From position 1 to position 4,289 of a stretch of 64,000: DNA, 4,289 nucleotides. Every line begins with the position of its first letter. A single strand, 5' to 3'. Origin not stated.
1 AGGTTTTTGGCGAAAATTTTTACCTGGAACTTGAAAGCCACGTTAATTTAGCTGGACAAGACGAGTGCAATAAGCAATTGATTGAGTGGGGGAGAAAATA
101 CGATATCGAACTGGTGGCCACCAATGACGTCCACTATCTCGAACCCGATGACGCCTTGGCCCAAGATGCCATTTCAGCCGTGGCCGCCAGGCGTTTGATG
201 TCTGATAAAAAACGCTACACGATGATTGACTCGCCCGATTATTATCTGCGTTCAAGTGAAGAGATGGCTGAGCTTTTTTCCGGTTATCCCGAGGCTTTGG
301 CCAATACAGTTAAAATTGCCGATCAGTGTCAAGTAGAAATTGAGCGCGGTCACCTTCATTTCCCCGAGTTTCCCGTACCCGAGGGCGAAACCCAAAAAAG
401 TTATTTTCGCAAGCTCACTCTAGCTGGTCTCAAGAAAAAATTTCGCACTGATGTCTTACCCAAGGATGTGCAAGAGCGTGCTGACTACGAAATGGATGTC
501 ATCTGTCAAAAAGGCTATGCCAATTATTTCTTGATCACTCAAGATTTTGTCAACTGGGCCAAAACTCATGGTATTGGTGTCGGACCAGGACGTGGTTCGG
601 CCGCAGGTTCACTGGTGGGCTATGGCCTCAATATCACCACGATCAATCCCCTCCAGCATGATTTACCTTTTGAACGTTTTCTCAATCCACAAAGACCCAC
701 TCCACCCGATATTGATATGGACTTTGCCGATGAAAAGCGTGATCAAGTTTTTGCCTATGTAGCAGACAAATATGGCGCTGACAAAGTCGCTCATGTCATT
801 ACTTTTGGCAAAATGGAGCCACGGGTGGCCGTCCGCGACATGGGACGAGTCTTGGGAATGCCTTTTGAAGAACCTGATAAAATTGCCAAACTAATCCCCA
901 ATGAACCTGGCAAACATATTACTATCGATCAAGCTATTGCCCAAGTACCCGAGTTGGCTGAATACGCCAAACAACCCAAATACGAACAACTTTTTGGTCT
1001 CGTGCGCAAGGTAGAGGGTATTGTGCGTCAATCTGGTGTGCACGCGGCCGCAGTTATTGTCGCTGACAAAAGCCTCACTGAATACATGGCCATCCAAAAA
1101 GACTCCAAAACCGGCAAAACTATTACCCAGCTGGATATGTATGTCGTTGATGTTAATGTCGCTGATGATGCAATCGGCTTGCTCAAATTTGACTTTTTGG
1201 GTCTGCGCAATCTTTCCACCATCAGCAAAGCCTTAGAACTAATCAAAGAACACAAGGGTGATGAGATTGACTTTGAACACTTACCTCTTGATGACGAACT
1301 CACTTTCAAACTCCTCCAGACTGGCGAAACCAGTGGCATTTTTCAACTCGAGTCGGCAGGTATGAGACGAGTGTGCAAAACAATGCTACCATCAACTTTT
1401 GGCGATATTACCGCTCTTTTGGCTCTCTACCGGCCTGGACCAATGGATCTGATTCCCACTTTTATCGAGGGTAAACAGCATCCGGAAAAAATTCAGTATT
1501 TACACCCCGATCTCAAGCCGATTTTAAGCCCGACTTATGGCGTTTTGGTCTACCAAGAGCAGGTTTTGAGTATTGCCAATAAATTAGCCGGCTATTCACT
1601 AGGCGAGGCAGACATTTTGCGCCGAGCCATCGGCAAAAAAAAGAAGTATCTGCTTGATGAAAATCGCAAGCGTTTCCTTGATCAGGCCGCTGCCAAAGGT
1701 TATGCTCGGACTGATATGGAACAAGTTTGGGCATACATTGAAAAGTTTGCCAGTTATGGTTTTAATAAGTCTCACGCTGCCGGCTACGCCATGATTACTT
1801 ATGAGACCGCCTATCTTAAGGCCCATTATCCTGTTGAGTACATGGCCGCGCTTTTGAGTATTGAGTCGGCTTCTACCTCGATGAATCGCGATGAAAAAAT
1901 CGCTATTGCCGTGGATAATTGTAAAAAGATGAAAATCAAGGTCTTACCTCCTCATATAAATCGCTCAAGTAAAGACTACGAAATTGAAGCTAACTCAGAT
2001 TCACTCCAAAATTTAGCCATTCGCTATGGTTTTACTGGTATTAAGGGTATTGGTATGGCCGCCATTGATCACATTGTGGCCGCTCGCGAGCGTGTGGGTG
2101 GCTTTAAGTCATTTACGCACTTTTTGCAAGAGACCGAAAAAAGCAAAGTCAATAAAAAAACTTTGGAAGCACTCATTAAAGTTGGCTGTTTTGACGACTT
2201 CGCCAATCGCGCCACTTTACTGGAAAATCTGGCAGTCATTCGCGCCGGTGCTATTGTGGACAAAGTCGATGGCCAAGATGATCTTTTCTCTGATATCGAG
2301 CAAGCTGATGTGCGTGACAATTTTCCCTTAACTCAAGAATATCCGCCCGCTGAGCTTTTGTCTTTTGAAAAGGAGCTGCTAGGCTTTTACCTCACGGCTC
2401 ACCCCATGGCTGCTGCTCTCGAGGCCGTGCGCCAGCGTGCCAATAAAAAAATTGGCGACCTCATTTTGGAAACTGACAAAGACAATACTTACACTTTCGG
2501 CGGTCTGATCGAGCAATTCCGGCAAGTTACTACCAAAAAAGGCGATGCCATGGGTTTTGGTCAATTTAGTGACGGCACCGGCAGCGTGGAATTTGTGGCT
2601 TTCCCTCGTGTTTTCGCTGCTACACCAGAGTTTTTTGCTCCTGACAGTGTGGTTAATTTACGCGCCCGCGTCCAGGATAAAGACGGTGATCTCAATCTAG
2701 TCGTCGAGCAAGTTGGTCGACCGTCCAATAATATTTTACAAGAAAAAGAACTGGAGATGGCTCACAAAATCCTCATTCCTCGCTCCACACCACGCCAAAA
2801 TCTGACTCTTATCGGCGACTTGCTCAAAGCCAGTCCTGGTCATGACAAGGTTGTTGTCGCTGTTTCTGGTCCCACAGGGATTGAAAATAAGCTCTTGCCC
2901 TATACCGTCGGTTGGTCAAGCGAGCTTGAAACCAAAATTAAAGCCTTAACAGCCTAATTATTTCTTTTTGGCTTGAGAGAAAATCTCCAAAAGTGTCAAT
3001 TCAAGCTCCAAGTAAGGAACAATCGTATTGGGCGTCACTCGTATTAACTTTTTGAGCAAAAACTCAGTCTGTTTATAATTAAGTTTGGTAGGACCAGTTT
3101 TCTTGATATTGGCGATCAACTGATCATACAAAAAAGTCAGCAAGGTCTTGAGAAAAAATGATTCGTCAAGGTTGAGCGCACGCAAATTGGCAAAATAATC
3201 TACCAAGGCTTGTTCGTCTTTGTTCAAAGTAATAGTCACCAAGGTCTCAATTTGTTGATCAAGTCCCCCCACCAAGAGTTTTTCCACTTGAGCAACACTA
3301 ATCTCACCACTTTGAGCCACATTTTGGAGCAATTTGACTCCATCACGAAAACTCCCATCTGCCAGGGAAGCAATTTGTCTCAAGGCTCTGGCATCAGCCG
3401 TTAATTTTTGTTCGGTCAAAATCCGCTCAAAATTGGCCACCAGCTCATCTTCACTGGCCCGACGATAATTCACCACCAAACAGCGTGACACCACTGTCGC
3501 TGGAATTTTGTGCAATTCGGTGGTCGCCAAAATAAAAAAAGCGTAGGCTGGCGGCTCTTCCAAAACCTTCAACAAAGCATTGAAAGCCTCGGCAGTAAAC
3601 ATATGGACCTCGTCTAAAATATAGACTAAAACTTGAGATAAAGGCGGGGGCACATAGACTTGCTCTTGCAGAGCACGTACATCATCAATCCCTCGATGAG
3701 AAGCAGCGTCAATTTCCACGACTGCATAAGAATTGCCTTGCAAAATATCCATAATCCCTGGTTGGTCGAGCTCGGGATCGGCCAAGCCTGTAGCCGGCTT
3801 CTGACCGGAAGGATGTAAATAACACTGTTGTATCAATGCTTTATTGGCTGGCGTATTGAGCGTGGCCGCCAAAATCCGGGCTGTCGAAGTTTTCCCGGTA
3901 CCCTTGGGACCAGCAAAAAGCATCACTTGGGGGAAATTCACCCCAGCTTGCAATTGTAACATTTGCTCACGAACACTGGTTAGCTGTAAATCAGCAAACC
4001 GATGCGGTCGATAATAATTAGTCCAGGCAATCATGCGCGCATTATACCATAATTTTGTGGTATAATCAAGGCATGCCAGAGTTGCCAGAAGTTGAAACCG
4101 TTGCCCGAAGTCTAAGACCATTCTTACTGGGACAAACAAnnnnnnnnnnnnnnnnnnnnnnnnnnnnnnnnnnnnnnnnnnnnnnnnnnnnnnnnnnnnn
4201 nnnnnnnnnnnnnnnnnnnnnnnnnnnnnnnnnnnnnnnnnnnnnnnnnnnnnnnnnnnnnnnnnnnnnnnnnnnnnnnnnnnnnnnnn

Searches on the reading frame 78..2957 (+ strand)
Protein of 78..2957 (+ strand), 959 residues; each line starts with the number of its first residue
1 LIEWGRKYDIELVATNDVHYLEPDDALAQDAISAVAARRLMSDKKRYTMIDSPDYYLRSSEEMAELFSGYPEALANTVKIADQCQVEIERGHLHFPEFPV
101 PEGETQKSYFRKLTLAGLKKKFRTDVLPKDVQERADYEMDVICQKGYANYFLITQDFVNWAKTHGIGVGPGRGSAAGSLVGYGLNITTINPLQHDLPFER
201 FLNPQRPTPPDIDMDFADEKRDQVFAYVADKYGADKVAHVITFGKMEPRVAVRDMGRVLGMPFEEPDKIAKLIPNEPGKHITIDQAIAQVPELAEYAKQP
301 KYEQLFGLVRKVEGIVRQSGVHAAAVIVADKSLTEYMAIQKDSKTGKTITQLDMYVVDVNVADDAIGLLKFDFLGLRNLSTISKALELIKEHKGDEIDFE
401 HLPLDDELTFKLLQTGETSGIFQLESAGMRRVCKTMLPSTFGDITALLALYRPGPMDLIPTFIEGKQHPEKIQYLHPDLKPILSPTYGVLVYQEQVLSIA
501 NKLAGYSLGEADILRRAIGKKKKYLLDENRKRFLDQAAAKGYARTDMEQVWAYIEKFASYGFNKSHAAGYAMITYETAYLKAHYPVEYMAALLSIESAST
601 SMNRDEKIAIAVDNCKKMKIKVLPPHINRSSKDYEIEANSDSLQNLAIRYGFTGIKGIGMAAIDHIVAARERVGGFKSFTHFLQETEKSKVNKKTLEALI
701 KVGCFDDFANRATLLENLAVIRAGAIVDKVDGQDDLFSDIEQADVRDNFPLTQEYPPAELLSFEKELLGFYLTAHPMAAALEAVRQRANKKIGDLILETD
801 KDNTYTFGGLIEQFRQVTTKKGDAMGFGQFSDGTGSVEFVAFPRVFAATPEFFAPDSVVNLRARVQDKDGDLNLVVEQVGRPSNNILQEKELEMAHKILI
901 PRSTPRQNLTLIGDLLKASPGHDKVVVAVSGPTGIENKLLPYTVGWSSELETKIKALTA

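Call 62: search_protein_families(library=phrogs, proteins=[window:78-2957:+], max_evalue=0.00001)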
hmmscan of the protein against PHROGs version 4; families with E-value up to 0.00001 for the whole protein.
window:78-2957:+ (959 aa): 8 families
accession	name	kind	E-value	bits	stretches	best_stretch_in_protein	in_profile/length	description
phrog_405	-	DNA, RNA and nucleotide metabolism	2.3e-258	861.4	1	2-874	230-1069/1190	DNA polymerase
phrog_11165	-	DNA, RNA and nucleotide metabolism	2.7e-119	400.4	1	120-696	31-601/782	DNA polymerase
phrog_12219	-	DNA, RNA and nucleotide metabolism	5.5e-104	350.1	1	210-731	2-546/823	DNA polymerase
phrog_21652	-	DNA, RNA and nucleotide metabolism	8.3e-67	226.8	1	174-540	36-431/476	DNA polymerase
phrog_7513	-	unknown function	1.2e-24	88.1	2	104-210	341-452/461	-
phrog_4335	-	unknown function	9.6e-23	82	1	540-677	11-136/421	-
phrog_13169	-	DNA, RNA and nucleotide metabolism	1.3e-21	78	1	9-204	196-411/463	DNA polymerase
phrog_20695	-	DNA, RNA and nucleotide metabolism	3.3e-14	53.6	1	583-717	9-141/440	DNA binding protein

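Call 90: search_dna_similar(query=window:78-2957:+, collection=phages, mode=protein, max_evalue=1e-20, max_rows=12)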
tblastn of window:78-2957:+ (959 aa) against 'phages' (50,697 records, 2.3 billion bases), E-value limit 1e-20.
Records with a match: 1395; places in all: 1397; records where one place covers at least 80% of the query: 394.
Best place of each record, by identity: <60% 1395.
By first word of the organism name: Pseudomonas 301; Mycobacterium 282; Streptomyces 211; Gordonia 132; Bacillus 99; Staphylococcus 45; Bacteriophage 44; Microbacterium 36; Escherichia 31; Rhodococcus 22; and 55 more.
By host as written in the record: Mycobacterium smegmatis mc2 155 204; Pseudomonas aeruginosa 118; - 101; Pseudomonas aeruginosa PAO1 86; Streptomyces griseus ATCC 10137 81; Gordonia terrae 3612 65; Streptomyces lividans JI 1326 44; Mycobacterium smegmatis mc#155 37; and 230 more.
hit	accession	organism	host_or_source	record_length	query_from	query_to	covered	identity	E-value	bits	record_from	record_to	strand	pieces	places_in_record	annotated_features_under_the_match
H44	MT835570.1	Bacteriophage sp.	human fecal samples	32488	1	932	97%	38.2%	0e+0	605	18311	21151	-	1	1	record has no annotation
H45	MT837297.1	Bacteriophage sp.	human fecal samples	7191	1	950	99%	37.3%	0e+0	632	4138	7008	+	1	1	record has no annotation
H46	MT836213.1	Bacteriophage sp.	human fecal samples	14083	10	929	96%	37.9%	0e+0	625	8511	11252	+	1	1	record has no annotation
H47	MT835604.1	Bacteriophage sp.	human fecal samples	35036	9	950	98%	36.6%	0e+0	598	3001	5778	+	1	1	record has no annotation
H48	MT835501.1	Bacteriophage sp.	human fecal samples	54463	1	899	94%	38.2%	0e+0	608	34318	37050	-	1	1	record has no annotation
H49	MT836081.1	Bacteriophage sp.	human fecal samples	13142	1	879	92%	38.8%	0e+0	610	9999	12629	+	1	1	record has no annotation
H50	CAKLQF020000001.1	Acinetobacter phage MD-2021a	not known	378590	7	943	98%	36.4%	0e+0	595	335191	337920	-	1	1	dnaE: DNA polymerase III subunit alpha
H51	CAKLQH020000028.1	Acinetobacter phage MD-2021a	not known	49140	7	943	98%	36.4%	0e+0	595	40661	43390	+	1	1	dnaE: DNA polymerase III subunit alpha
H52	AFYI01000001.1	Salmonella enterica subsp. enterica serovar Infantis str. ...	Homo sapiens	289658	2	879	92%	38.8%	0e+0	599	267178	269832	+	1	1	DNA polymerase III subunit alpha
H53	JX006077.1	Saccharomonospora phage PIS 136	Saccharomonospora sp.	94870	1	957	100%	35.5%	4e-170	556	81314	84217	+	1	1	DNA polymerase III alpha subunit | Na+/proline symporter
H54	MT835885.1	Bacteriophage sp.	human fecal samples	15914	11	882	91%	38.9%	0e+0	600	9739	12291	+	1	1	record has no annotation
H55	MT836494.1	Bacteriophage sp.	human fecal samples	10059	10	879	91%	38.8%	0e+0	618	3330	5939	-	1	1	record has no annotation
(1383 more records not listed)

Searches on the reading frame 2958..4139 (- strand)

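Call 97: search_protein_families(library=pfam, proteins=[window:2958-4139:-], max_evalue=0.001)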
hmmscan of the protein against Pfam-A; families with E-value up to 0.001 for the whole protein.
window:2958-4139:- (393 aa): 6 families
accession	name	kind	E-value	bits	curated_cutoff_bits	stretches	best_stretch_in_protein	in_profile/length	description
PF13177.12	DNA_pol3_delta2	-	3.1e-23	83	27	1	69-226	18-158/161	DNA polymerase III, delta subunit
PF00004.35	AAA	-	1.3e-09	39.1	21.2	1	73-222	1-125/131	ATPase family associated with various cellular activities (AAA)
PF22608.2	DNAX_ATPase_lid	-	3.1e-07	30.5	27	1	235-272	4-42/49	DNA polymerase III clamp loader subunit, ATPase lid domain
PF07728.20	AAA_5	-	7.6e-06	26.4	22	0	74-99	3-29/139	AAA domain (dynein-related subfamily)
PF13401.12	AAA_22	-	3.1e-05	24.7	27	1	71-209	6-126/130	AAA domain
PF19954.5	EAD10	-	0.00098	19.5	24.1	0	229-282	3-47/77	Effector-associated domain 10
